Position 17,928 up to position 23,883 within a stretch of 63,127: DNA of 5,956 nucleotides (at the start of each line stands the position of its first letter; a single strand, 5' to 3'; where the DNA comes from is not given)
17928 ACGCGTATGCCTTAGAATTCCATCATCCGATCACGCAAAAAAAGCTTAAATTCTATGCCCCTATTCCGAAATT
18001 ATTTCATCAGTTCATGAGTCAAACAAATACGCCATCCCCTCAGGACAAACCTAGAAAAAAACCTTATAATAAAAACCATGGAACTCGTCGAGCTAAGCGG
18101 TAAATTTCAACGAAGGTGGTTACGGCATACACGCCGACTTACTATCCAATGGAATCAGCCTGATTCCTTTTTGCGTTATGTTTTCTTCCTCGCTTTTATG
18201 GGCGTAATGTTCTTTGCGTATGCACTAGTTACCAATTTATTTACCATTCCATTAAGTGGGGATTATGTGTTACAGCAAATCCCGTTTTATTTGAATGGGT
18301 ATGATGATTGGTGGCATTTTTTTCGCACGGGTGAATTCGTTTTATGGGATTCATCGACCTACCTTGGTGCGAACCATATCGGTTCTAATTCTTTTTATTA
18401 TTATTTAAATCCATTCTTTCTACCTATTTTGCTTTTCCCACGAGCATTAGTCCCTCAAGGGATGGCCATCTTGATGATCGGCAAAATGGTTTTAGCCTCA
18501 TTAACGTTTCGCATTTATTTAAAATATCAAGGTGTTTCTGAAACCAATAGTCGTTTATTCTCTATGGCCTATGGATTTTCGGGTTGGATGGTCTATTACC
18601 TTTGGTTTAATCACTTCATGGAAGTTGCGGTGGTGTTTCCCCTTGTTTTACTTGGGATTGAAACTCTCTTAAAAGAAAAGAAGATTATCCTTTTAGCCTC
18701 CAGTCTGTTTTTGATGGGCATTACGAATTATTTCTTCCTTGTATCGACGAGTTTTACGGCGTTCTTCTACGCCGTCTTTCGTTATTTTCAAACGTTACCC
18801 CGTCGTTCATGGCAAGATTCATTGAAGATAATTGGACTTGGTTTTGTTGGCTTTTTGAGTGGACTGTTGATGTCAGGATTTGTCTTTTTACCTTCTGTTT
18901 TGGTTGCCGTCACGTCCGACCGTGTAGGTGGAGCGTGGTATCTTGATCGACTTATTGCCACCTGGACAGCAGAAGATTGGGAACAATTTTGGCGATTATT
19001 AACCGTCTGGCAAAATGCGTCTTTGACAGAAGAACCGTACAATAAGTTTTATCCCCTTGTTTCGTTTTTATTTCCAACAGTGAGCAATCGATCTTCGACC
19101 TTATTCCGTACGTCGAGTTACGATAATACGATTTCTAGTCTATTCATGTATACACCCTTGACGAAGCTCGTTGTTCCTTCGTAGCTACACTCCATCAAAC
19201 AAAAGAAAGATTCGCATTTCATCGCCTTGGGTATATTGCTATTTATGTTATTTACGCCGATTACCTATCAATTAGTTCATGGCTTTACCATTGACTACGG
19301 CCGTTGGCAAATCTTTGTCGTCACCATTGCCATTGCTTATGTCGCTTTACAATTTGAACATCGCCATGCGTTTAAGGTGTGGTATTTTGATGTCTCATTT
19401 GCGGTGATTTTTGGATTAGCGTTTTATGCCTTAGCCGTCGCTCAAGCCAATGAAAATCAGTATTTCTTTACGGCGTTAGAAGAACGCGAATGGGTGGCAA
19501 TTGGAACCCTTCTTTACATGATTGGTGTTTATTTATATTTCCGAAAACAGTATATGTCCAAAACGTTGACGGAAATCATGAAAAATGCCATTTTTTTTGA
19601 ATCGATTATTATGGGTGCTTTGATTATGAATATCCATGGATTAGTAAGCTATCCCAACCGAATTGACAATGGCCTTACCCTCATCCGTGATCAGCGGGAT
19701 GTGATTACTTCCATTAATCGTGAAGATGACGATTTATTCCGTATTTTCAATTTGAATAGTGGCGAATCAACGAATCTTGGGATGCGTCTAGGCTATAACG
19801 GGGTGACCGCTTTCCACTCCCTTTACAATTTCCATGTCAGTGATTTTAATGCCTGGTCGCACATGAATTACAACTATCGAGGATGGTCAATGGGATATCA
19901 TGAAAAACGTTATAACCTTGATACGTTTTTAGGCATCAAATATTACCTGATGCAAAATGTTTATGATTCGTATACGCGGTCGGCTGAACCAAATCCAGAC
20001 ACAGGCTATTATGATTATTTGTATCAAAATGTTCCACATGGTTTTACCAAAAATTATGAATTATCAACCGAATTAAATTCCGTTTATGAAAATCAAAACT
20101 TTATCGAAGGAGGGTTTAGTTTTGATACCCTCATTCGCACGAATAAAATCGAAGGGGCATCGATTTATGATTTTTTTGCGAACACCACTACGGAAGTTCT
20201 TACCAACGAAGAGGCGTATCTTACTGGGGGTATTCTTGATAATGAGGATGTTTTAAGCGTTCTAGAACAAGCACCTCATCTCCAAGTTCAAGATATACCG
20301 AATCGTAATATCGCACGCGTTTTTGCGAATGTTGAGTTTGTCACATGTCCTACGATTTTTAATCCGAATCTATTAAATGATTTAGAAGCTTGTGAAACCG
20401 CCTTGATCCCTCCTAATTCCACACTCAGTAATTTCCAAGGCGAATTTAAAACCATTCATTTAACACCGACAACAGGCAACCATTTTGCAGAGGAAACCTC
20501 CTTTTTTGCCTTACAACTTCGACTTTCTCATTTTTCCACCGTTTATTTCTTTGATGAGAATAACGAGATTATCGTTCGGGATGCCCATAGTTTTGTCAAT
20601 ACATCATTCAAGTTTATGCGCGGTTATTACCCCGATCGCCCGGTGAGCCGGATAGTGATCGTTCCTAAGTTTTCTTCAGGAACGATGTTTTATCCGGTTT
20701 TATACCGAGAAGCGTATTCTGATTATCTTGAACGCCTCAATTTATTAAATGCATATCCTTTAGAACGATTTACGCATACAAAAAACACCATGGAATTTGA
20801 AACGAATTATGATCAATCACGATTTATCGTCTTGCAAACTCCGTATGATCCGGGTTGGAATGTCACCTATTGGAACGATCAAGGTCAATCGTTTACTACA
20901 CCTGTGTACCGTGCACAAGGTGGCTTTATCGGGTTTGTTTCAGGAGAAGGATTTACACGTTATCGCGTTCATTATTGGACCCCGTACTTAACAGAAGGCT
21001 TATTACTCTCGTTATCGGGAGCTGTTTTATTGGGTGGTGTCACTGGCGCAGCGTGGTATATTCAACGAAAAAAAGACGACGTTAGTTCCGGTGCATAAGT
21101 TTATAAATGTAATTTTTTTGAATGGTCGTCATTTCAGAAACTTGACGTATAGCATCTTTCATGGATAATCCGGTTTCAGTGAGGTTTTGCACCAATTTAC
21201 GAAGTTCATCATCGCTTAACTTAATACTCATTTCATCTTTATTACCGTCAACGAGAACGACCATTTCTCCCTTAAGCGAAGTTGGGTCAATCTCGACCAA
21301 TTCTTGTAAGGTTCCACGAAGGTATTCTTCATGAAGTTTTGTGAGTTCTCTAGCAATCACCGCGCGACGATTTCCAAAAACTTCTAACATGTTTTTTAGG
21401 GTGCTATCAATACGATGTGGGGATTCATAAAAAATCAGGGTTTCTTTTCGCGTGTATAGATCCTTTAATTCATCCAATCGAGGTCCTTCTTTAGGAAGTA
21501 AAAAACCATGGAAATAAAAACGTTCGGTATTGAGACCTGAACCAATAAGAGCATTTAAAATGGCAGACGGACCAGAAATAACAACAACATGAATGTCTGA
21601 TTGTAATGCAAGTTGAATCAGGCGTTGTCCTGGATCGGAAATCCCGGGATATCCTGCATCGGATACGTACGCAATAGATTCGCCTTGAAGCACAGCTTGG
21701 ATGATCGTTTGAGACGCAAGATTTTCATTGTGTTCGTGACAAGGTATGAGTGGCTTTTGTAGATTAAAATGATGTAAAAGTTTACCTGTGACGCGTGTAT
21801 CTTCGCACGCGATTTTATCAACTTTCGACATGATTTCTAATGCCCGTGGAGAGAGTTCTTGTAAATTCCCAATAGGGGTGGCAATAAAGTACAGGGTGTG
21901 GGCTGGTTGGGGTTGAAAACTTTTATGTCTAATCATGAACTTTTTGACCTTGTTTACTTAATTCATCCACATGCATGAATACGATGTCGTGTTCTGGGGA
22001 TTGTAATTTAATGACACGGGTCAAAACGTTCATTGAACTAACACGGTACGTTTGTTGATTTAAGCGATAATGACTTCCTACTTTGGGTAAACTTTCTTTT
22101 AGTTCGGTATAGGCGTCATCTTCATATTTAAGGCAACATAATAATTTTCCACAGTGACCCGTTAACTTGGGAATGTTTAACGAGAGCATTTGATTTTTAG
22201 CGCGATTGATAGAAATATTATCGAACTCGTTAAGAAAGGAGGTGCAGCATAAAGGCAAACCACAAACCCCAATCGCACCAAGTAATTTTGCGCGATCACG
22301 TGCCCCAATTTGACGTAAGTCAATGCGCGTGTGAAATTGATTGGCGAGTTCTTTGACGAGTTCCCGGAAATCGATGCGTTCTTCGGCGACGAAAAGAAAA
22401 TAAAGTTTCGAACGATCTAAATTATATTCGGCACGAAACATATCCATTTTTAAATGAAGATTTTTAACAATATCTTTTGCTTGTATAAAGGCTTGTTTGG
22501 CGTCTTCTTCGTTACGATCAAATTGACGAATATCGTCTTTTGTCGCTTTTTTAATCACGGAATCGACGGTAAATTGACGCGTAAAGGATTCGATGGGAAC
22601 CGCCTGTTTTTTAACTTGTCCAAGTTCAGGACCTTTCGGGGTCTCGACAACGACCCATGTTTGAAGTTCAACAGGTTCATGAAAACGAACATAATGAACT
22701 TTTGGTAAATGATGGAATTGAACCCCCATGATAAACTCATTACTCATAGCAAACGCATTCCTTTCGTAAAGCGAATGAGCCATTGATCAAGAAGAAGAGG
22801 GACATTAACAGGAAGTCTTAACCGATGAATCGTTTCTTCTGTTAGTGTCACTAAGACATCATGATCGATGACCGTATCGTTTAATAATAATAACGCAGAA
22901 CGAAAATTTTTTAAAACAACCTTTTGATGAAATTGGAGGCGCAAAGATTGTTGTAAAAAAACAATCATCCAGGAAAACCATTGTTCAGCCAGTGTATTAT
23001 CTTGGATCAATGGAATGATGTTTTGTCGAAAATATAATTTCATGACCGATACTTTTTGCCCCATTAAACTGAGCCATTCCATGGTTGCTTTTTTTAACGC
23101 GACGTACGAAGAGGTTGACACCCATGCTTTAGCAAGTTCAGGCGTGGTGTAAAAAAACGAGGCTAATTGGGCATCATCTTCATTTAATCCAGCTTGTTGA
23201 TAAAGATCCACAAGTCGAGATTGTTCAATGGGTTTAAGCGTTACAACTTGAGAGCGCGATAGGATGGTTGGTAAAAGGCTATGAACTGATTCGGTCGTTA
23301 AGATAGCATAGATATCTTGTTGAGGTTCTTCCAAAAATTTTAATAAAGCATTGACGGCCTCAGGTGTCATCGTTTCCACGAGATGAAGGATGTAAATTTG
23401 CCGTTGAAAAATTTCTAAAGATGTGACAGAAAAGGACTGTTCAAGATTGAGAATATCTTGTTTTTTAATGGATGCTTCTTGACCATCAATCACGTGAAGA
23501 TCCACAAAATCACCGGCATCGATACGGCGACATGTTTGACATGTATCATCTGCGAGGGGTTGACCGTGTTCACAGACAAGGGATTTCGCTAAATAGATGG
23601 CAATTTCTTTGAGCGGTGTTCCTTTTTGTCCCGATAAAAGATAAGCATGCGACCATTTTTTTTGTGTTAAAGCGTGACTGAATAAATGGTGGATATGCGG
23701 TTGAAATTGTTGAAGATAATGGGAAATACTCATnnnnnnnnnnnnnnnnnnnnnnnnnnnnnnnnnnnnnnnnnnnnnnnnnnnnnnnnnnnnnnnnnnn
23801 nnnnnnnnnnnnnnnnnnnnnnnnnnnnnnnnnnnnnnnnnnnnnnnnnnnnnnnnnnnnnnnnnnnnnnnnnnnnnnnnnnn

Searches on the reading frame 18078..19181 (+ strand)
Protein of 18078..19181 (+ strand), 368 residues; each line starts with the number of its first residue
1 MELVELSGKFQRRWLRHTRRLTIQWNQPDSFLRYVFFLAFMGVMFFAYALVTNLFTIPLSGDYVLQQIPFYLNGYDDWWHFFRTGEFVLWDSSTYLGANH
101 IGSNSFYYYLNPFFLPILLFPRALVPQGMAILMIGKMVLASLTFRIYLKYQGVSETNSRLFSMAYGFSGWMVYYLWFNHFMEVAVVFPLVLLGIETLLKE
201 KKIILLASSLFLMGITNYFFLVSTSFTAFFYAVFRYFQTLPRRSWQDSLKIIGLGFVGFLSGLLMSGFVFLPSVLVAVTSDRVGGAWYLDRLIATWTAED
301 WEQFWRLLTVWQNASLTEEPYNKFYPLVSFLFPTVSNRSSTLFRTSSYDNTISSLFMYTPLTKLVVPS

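Call 9: search_protein_families(library=pfam, proteins=[window:18078-19181:+], max_evalue=0.001)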
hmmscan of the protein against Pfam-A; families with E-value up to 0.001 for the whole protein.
window:18078-19181:+ (368 aa): 1 family
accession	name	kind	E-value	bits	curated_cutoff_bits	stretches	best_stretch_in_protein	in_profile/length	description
PF09586.16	YfhO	-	7.1e-28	97.9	28.5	1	36-282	2-243/835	Bacterial membrane protein YfhO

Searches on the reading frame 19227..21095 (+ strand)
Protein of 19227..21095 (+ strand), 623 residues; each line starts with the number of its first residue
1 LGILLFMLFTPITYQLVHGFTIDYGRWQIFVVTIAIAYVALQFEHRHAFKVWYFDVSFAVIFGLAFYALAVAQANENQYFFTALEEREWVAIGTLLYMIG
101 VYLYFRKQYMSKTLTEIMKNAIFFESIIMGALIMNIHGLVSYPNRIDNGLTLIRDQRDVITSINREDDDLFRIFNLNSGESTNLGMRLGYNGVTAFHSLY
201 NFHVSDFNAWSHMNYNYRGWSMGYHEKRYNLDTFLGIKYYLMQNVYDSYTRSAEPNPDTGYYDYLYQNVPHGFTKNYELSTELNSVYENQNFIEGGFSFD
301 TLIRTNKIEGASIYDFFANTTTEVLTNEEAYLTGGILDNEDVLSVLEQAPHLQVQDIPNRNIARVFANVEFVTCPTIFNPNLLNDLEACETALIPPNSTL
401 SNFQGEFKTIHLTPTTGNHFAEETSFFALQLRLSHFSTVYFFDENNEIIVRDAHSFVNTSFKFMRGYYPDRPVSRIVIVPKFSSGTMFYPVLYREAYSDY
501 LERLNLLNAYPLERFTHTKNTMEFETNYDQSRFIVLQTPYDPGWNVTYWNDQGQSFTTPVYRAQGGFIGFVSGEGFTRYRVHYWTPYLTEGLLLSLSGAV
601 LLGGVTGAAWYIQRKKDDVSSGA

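Call 9: search_protein_families(library=pfam, proteins=[window:19227-21095:+], max_evalue=0.001)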
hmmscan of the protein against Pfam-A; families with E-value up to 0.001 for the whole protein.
window:19227-21095:+ (623 aa): 1 family
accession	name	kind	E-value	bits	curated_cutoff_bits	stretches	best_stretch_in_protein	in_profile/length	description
PF09586.16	YfhO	-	1.5e-27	96.8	28.5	1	4-595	315-835/835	Bacterial membrane protein YfhO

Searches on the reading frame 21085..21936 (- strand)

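Call 9: search_protein_families(library=pfam, proteins=[window:21085-21936:-], max_evalue=0.001)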
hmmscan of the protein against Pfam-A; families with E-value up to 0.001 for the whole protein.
window:21085-21936:- (284 aa): 2 families
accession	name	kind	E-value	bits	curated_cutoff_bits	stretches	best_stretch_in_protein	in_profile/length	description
PF00590.25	TP_methylase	-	1.6e-31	110.4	27.8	1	14-213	1-211/212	Tetrapyrrole (Corrin/Porphyrin) Methylases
PF23016.2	RsmI_C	-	0.00071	19.8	27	0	241-281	3-42/46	RsmI C-terminal HTH domain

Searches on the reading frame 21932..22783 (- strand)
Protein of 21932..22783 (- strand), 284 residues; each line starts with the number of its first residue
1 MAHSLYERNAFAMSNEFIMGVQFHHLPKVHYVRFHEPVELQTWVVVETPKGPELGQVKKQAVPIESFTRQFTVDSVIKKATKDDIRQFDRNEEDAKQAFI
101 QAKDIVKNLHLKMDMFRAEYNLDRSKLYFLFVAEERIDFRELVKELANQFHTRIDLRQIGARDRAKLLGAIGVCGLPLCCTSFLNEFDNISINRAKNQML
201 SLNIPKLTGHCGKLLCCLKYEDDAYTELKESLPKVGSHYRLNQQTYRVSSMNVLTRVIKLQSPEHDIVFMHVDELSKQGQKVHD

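Call 9: search_protein_families(library=pfam, proteins=[window:21932-22783:-], max_evalue=0.001)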
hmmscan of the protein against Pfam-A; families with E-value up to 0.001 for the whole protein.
window:21932-22783:- (284 aa): 1 family
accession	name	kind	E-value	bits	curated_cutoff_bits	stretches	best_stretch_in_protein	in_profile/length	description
PF04468.17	PSP1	-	2.4e-27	95.5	27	1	75-159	2-86/86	PSP1 C-terminal conserved region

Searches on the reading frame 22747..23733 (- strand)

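Call 9: search_protein_families(library=pfam, proteins=[window:22747-23733:-], max_evalue=0.001)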
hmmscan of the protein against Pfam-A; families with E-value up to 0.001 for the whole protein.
window:22747-23733:- (329 aa): 1 family
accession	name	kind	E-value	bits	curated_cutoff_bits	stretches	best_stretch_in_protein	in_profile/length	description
PF13177.12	DNA_pol3_delta2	-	8.6e-48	162.8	27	1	11-169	2-160/161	DNA polymerase III, delta subunit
